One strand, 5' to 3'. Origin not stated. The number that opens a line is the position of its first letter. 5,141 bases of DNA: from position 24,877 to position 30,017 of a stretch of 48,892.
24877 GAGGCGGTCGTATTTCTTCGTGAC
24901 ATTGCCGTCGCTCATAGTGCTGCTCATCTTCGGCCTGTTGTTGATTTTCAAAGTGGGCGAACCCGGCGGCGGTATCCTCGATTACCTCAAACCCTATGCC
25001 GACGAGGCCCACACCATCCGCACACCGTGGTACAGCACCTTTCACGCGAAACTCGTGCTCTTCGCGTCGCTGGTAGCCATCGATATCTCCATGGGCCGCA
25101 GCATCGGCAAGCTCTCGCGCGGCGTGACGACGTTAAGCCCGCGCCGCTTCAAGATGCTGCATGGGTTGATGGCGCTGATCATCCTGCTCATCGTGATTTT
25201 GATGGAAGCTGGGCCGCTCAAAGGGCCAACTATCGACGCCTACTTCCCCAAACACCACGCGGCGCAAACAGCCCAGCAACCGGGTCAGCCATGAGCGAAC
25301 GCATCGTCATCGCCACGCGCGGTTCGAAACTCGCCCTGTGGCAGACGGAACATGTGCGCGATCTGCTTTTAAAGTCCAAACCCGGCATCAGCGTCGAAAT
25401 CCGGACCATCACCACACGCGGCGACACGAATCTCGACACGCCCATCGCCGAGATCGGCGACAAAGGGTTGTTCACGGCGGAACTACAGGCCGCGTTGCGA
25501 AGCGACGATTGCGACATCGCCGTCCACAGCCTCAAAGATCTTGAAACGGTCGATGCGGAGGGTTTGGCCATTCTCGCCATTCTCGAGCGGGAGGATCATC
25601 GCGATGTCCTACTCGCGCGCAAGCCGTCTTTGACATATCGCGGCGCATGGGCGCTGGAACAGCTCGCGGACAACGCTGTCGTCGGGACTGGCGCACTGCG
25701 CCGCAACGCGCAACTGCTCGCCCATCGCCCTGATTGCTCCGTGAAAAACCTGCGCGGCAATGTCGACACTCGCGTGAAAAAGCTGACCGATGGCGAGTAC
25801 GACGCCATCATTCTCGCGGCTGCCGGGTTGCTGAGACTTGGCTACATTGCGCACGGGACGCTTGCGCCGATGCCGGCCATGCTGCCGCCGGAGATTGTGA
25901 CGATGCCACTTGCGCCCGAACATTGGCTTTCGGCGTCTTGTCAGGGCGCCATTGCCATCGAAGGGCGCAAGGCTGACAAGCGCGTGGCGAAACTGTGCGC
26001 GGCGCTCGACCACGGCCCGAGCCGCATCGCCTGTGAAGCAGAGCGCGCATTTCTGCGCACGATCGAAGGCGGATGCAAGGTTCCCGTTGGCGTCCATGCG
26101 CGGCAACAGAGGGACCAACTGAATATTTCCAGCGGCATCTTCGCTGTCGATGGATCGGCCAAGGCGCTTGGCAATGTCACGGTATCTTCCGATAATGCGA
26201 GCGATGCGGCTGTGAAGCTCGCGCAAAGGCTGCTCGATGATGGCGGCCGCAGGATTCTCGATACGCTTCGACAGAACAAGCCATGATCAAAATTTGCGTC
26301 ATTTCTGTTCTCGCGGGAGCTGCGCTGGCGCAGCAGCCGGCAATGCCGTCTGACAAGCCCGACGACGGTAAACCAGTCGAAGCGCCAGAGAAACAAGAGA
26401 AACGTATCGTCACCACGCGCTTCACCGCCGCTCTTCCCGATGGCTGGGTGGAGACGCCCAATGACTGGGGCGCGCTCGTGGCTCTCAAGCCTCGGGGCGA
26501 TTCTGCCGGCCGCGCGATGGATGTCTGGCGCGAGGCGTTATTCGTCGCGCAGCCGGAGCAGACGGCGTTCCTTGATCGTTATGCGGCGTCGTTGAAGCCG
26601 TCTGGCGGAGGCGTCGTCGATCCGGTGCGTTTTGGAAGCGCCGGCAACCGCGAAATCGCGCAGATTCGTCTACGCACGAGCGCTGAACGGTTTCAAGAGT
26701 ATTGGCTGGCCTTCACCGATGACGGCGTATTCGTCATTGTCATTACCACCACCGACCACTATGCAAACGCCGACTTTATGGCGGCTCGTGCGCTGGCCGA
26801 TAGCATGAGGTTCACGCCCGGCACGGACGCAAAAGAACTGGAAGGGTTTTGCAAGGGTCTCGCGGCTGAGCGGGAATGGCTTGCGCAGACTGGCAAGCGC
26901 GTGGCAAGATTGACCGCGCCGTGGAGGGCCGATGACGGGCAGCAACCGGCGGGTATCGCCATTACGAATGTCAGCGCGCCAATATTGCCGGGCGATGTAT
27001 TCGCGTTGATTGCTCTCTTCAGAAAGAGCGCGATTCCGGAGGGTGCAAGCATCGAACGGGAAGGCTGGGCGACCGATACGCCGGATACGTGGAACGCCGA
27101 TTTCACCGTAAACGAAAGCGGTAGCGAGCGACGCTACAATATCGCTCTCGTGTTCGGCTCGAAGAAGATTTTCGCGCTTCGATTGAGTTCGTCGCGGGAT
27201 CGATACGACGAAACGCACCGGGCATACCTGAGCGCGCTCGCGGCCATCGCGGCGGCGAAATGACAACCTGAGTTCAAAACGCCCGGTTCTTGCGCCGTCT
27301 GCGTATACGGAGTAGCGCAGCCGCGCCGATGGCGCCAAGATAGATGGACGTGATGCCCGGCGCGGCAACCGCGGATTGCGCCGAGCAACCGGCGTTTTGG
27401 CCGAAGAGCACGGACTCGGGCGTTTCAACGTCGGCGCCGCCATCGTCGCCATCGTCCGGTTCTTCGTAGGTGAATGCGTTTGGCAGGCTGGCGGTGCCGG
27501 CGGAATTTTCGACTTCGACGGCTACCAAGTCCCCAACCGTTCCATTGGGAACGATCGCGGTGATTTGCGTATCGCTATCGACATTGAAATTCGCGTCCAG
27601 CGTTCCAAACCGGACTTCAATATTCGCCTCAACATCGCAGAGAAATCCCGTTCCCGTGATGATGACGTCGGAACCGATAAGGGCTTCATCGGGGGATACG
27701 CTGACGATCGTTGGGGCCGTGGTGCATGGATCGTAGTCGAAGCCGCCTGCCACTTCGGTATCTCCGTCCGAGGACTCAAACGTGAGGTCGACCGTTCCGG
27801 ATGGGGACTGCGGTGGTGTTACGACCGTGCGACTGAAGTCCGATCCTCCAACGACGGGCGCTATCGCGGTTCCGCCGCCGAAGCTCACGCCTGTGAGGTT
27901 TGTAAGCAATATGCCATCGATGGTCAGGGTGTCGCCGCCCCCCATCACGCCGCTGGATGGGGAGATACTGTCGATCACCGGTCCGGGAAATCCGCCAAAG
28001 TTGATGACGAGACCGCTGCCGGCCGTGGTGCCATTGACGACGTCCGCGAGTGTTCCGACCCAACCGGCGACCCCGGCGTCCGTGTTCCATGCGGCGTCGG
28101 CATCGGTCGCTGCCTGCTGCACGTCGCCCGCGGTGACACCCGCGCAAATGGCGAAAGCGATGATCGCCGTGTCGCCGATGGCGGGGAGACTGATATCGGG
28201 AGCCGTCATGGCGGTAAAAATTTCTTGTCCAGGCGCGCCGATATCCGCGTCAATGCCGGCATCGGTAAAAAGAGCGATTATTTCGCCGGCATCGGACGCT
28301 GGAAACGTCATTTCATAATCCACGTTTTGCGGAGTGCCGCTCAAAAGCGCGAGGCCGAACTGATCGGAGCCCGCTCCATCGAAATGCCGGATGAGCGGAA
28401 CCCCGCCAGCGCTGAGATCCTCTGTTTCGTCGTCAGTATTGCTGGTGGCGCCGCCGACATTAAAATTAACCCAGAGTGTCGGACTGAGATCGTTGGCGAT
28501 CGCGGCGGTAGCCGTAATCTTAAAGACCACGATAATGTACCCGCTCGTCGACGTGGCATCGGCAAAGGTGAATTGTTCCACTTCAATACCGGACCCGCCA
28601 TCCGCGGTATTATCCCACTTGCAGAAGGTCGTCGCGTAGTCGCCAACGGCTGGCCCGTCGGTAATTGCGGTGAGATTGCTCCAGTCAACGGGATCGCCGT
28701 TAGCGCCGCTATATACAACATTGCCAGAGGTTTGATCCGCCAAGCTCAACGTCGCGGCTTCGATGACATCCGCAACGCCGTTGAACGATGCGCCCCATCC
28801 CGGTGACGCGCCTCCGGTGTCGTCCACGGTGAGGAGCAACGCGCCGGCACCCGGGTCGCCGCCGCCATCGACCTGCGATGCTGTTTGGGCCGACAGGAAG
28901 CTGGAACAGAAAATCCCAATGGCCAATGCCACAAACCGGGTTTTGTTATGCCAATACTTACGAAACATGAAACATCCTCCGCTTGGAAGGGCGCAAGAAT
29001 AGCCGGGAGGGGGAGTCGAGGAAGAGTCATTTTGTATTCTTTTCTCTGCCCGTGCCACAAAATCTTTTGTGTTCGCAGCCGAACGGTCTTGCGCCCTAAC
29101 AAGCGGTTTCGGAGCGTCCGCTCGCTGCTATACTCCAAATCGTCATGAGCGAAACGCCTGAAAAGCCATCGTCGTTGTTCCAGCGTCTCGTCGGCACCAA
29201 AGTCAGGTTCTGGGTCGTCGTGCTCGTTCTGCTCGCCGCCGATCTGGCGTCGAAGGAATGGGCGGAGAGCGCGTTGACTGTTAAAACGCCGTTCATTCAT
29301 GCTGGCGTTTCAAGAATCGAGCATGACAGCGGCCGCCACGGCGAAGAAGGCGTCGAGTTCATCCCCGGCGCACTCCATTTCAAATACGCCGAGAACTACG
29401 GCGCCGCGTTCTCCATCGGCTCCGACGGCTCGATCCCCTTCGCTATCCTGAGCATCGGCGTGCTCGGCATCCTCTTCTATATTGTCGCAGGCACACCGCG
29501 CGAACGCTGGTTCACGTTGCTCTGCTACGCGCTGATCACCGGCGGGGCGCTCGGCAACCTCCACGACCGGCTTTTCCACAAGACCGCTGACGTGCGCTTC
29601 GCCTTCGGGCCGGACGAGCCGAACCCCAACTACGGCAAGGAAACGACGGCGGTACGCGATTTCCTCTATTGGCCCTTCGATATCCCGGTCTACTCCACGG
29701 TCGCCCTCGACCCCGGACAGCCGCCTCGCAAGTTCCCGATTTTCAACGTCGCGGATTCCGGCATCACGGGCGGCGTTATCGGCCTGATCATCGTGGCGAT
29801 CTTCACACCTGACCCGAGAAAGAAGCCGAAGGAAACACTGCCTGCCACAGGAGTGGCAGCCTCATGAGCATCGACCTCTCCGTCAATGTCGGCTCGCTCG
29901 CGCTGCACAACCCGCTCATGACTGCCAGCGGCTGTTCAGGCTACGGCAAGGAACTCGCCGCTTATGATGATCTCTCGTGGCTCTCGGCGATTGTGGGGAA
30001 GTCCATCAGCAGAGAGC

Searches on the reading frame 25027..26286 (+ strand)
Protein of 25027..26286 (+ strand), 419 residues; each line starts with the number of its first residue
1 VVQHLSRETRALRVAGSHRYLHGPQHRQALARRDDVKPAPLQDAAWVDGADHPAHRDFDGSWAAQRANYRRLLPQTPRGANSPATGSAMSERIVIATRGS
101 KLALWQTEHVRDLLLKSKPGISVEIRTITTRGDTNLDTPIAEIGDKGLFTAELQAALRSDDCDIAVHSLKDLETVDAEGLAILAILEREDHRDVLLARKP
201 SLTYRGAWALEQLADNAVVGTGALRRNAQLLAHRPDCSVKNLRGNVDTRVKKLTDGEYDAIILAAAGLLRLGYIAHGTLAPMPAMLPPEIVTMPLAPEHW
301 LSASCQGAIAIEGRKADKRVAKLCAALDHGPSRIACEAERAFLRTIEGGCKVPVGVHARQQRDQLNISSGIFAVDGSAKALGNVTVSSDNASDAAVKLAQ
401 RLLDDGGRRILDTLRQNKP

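Call 13: search_protein_families(library=pfam, proteins=[window:25027-26286:+], max_evalue=0.001)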
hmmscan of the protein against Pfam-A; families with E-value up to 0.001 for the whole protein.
window:25027-26286:+ (419 aa): 2 families
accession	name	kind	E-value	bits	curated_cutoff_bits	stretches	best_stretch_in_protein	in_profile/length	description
PF01379.25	Porphobil_deam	-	1.9e-70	237.1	22.1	1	93-321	1-206/207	Porphobilinogen deaminase, dipyromethane cofactor binding domain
PF03900.20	Porphobil_deamC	-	4e-15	56.4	26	1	335-403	3-73/74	Porphobilinogen deaminase, C-terminal domain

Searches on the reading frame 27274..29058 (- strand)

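Call 42: search_protein_families(library=pfam, proteins=[window:27274-29058:-], max_evalue=0.001)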
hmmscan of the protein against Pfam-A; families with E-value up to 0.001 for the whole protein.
window:27274-29058:- (594 aa): 1 family
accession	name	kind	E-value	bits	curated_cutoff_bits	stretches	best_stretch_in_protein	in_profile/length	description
PF01833.30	TIG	-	1e-16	61.1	20.9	2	449-531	1-84/84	IPT/TIG domain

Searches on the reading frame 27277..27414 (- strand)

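Call 77: search_protein_families(library=ncbifam, proteins=[window:27277-27414:-], max_evalue=10)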
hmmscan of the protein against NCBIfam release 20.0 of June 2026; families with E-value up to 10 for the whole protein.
seq(46 aa): 2 families
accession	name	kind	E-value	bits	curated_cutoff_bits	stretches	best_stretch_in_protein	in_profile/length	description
TIGR03901.2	MYXO-CTERM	domain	2.2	8.7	20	1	9-41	5-34/34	MYXO-CTERM sorting domain-containing protein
TIGR03382.1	GC_trans_RRR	domain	6.1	7.6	15.85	0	9-40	1-26/27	MYXO-CTERM sorting domain-containing protein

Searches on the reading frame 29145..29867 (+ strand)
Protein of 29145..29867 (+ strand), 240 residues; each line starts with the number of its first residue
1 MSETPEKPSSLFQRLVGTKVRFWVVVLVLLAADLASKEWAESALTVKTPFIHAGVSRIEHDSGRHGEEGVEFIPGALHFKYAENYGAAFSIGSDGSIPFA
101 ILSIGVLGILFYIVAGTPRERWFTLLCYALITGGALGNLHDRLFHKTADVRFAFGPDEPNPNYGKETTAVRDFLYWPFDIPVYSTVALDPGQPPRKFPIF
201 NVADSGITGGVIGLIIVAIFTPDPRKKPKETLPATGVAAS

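Call 42: search_protein_families(library=pfam, proteins=[window:29145-29867:+], max_evalue=0.001)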
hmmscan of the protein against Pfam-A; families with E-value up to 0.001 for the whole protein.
window:29145-29867:+ (240 aa): 1 family
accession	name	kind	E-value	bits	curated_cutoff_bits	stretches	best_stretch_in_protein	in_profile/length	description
PF01252.23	Peptidase_A8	-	2.6e-28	99.4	25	1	25-220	1-142/142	Signal peptidase (SPase) II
